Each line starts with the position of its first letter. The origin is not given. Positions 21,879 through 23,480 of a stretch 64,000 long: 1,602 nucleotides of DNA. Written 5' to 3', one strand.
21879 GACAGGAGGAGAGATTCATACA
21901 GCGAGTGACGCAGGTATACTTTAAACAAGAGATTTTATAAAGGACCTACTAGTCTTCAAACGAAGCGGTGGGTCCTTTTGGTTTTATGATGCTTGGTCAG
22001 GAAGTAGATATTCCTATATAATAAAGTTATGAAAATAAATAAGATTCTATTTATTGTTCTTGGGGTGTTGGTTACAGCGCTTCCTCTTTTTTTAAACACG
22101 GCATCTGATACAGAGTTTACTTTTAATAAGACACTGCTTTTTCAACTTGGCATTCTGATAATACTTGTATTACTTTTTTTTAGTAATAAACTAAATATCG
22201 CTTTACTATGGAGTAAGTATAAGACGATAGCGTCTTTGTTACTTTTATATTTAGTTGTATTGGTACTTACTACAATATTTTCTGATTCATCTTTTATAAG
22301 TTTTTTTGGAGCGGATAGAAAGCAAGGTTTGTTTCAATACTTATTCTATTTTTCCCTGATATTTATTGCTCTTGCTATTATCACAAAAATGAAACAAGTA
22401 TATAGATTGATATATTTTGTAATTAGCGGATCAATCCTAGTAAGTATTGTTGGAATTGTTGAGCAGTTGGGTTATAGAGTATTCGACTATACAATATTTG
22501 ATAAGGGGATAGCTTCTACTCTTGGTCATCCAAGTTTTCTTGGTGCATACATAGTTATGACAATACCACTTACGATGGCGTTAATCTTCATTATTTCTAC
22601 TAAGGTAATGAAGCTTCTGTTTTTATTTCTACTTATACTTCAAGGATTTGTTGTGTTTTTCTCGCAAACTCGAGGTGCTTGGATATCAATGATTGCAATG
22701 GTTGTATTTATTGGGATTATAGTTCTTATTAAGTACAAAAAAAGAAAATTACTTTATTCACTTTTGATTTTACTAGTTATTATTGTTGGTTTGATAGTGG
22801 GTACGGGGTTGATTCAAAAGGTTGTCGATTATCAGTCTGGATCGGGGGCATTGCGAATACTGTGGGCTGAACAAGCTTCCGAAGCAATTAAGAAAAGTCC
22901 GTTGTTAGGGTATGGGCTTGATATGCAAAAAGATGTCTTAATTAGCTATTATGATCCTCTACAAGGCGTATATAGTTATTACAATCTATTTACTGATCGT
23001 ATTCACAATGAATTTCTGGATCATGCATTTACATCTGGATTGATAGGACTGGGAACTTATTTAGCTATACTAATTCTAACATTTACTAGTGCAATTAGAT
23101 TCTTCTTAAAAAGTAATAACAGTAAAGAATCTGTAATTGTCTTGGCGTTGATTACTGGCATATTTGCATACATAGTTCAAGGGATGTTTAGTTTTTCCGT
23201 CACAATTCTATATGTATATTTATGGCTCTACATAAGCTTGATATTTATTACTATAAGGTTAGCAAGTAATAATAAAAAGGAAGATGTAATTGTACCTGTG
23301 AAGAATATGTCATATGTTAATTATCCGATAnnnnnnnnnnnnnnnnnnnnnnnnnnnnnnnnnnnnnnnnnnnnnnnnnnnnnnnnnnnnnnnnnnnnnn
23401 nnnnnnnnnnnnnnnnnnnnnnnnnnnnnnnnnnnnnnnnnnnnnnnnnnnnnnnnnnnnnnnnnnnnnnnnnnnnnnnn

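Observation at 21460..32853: Glycan-assembly island embedded between the major pilin gene and the prepilin peptidase: candidate pilin O-glycosylation system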

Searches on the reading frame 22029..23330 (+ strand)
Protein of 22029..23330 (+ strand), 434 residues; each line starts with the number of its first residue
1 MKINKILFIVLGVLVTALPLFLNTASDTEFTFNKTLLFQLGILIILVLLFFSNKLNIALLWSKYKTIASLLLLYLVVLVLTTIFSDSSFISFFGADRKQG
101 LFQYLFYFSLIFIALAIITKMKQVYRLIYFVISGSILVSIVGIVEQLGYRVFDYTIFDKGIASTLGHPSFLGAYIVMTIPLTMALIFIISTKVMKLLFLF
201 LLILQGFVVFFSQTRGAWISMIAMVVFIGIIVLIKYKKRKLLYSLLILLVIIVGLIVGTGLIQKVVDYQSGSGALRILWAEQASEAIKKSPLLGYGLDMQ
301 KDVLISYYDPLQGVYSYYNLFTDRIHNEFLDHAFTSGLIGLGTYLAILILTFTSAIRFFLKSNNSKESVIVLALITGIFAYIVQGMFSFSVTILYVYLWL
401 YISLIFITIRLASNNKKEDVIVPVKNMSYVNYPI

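Call 54: search_protein_families(library=pfam, proteins=[window:22029-23330:+], max_evalue=10)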
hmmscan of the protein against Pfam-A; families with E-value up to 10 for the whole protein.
window:22029-23330:+ (434 aa): 1 family
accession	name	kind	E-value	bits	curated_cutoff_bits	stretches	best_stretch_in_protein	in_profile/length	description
PF04932.20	Wzy_C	-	5.8e-19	68.8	31.7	1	201-344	2-148/149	O-Antigen ligase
